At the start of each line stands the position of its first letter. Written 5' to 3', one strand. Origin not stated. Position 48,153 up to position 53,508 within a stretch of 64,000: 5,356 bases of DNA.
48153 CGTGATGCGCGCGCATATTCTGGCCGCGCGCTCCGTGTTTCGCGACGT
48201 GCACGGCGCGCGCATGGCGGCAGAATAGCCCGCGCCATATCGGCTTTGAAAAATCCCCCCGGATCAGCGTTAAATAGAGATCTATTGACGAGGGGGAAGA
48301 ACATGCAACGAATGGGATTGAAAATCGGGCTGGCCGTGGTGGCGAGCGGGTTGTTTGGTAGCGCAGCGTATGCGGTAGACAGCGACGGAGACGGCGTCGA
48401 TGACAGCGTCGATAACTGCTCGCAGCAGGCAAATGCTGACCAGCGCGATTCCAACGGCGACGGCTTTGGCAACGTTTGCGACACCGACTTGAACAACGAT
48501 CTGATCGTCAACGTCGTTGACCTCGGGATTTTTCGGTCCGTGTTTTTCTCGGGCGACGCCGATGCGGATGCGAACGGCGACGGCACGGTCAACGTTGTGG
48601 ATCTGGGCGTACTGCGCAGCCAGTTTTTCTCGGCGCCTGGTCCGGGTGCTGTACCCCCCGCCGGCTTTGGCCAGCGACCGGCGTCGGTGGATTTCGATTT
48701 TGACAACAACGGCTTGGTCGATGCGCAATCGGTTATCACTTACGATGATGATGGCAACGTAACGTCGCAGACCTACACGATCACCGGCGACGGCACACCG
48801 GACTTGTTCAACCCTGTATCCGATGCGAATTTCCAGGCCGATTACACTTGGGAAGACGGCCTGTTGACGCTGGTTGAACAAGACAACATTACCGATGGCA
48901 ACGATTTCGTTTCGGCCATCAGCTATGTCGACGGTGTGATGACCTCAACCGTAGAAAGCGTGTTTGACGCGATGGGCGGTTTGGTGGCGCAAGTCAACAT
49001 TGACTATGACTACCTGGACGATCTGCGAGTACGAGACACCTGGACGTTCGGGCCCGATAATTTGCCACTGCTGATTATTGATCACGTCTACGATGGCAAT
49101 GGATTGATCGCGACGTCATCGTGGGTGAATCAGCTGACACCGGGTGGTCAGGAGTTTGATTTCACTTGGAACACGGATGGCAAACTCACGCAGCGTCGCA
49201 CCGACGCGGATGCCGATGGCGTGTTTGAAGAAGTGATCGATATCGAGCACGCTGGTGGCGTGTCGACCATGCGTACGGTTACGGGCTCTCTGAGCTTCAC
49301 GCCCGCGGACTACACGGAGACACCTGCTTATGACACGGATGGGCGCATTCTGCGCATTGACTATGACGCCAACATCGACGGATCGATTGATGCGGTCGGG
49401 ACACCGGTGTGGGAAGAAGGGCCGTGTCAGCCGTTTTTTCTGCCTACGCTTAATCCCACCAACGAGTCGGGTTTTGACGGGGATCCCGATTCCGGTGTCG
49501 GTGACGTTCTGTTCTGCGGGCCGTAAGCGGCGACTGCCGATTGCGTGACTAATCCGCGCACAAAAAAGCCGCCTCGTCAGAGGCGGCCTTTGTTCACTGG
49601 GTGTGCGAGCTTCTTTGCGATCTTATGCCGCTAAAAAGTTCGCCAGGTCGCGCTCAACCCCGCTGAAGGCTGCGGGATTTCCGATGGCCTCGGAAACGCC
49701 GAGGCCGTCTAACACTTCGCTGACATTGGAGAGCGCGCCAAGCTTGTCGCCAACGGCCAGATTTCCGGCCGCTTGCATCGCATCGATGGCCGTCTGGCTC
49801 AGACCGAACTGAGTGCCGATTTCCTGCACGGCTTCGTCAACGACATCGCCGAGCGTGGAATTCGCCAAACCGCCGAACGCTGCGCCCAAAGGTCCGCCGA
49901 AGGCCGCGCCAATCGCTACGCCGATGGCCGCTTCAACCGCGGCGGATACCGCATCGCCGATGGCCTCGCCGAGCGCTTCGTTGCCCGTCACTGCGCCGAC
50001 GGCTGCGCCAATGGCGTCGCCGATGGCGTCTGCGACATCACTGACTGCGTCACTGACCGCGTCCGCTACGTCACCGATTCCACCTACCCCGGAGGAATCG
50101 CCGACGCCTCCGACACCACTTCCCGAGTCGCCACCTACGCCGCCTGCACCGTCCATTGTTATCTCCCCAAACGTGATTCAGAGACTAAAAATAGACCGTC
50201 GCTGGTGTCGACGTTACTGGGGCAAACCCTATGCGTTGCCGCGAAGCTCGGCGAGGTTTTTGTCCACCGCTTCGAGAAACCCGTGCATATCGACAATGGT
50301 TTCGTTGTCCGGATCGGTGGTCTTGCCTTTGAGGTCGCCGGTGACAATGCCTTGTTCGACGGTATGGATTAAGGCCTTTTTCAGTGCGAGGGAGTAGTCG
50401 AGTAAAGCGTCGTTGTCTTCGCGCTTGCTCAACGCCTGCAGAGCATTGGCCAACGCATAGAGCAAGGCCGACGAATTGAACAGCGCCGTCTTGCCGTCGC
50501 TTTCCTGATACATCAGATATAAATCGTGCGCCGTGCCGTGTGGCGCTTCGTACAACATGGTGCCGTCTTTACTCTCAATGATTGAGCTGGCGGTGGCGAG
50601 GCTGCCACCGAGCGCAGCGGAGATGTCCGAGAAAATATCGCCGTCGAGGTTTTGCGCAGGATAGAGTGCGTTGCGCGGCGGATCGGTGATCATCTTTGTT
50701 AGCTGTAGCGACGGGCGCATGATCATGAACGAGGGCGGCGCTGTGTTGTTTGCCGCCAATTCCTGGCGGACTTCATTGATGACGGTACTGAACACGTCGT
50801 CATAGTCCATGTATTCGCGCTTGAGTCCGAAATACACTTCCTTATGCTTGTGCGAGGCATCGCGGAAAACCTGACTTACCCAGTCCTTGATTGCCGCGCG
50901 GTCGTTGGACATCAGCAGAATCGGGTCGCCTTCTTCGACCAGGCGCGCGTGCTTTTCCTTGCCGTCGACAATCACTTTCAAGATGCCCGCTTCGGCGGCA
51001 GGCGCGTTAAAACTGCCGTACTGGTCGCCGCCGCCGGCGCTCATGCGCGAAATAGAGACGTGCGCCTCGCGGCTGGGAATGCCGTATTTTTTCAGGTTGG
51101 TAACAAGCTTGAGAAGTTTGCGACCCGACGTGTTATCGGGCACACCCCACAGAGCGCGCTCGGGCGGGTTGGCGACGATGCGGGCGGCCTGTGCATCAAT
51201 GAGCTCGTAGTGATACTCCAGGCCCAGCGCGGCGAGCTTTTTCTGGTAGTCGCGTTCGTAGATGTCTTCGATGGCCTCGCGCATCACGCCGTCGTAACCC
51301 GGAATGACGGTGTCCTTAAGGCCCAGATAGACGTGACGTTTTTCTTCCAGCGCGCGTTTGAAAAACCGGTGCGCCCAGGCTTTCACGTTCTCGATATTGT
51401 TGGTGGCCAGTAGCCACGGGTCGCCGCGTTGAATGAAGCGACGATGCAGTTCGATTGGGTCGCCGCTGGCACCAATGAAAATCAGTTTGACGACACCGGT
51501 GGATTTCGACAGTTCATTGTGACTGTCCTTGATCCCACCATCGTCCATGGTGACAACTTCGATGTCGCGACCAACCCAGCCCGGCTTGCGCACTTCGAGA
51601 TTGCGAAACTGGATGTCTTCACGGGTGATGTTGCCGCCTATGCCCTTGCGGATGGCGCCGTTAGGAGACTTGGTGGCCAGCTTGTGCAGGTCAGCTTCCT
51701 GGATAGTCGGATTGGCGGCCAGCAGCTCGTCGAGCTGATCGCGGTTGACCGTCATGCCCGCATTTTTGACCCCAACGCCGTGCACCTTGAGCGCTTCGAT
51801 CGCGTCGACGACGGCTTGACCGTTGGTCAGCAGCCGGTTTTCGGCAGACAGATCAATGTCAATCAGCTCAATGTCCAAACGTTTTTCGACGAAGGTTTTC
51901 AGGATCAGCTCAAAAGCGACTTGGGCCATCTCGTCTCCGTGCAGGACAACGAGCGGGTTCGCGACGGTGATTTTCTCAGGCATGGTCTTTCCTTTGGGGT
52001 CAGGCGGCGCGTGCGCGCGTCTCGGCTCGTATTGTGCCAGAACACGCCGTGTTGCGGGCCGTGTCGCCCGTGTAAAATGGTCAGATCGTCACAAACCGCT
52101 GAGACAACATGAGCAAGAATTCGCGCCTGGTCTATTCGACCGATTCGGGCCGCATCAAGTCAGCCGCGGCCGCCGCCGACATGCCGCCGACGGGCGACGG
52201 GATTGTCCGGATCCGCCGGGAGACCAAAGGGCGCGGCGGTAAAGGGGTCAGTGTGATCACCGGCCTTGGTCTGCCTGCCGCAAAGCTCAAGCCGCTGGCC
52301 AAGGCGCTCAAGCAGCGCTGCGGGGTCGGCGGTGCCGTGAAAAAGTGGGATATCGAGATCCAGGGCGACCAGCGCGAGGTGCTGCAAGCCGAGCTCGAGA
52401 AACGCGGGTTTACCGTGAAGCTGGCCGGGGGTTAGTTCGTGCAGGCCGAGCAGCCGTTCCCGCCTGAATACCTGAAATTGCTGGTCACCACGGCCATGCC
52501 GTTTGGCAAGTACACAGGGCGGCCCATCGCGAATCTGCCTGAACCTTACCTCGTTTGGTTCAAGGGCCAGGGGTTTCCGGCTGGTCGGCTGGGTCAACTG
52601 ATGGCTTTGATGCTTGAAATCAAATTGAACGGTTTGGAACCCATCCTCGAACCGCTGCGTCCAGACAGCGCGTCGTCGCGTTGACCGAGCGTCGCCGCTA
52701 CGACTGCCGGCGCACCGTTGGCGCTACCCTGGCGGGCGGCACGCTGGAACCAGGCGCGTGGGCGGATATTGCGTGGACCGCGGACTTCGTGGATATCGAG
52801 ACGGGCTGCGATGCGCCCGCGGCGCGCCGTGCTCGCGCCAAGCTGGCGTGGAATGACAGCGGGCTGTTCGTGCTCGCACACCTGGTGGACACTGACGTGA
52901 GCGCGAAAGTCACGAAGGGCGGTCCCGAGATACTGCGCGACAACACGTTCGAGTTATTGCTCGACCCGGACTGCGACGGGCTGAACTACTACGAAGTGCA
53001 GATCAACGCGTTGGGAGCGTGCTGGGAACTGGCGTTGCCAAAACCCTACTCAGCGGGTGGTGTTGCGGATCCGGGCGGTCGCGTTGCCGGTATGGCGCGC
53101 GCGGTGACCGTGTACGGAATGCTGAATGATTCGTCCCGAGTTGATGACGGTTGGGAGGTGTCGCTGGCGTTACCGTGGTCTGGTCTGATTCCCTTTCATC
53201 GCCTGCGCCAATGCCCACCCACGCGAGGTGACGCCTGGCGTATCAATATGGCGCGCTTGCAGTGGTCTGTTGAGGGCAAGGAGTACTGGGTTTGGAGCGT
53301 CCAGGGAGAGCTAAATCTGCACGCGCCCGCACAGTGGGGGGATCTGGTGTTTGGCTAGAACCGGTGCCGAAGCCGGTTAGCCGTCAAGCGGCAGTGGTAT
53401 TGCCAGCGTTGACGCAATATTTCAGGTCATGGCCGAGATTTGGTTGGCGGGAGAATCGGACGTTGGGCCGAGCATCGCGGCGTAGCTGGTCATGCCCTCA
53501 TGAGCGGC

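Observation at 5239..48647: Six secreted proteins with unrelated passenger domains share one TSP3 + dockerin-like calcium module, suggesting a docking or surface-display system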

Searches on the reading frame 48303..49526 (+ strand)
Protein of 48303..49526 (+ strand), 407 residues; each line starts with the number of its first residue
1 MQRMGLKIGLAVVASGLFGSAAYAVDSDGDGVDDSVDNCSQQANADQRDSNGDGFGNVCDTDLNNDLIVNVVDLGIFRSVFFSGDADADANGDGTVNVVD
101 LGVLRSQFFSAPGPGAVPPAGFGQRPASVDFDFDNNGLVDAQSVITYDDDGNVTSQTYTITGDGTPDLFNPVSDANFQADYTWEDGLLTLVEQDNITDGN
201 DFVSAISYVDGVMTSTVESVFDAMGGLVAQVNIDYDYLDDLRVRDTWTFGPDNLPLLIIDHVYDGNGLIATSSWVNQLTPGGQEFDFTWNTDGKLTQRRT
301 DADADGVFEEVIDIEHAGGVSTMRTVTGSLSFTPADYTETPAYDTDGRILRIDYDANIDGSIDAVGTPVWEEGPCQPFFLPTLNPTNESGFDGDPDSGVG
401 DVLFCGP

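Call 5: search_protein_families(library=pfam, proteins=[window:48303-49526:+], max_evalue=0.1)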
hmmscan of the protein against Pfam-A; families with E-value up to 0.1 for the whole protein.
window:48303-49526:+ (407 aa): 2 families
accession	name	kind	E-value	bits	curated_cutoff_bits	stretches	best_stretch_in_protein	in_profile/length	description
PF02412.23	TSP_3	-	3.9e-06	26.9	25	2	48-73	1-26/36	Thrombospondin type 3 repeat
PF05593.20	RHS_repeat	-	0.022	15.6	22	0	263-303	1-35/38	RHS Repeat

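Call 7: search_protein_families(library=ncbifam, proteins=[window:48303-49526:+], max_evalue=0.1)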
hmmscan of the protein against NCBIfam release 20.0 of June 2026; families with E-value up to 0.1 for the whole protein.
window:48303-49526:+ (407 aa): 4 families
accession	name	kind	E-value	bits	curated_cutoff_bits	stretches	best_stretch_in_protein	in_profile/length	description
NF047638.1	throspo3_MtsC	equivalog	9.6e-13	47.8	350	1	24-94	193-263/428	cell-cell cohesion MYXO-CTERM protein MtsC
NF045500.1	Omp28_seleno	equivalog_domain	2.7e-05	23.7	200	1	25-71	273-316/377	Omp28-related selenoprotein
NF047639.1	throspo3_MtsD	equivalog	0.0048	15.1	800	1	15-58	381-425/651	cell-cell cohesion protein MtsD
NF041540.1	dockerin_GC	domain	0.01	16.2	29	1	59-104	1-59/67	GC-type dockerin domain-anchored protein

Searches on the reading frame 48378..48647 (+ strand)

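Call 8: search_protein_families(library=pfam, proteins=[window:48378-48647:+], max_evalue=10)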
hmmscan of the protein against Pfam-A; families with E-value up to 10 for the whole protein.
seq(90 aa): 3 families
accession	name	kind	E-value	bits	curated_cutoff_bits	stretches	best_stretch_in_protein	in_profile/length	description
PF02412.23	TSP_3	-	4.7e-09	36.2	25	2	23-48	1-26/36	Thrombospondin type 3 repeat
PF20389.3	DUF6684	-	0.023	15.2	24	1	34-52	6-24/79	Family of unknown function (DUF6684)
PF00036.39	EF-hand_1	-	0.87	9.7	25.4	1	62-76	8-22/29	EF hand domain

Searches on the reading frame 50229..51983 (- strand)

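Call 11: search_protein_families(library=pfam, proteins=[window:50229-51983:-], max_evalue=0.001)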
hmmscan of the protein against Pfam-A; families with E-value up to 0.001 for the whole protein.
window:50229-51983:- (584 aa): 1 family
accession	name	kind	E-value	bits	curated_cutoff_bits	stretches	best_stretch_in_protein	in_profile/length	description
PF00180.25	Iso_dh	-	2.9e-19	70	27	1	361-556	159-337/348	Isocitrate/isopropylmalate dehydrogenase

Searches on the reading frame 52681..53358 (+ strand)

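Call 11: search_protein_families(library=pfam, proteins=[window:52681-53358:+], max_evalue=0.001)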
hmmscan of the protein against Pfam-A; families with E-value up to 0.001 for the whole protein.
window:52681-53358:+ (225 aa): 1 family
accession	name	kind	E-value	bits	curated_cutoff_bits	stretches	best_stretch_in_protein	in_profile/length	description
PF06452.16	CBM9_1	-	6.7e-06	26.5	23.4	1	25-109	7-87/185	Carbohydrate family 9 binding domain-like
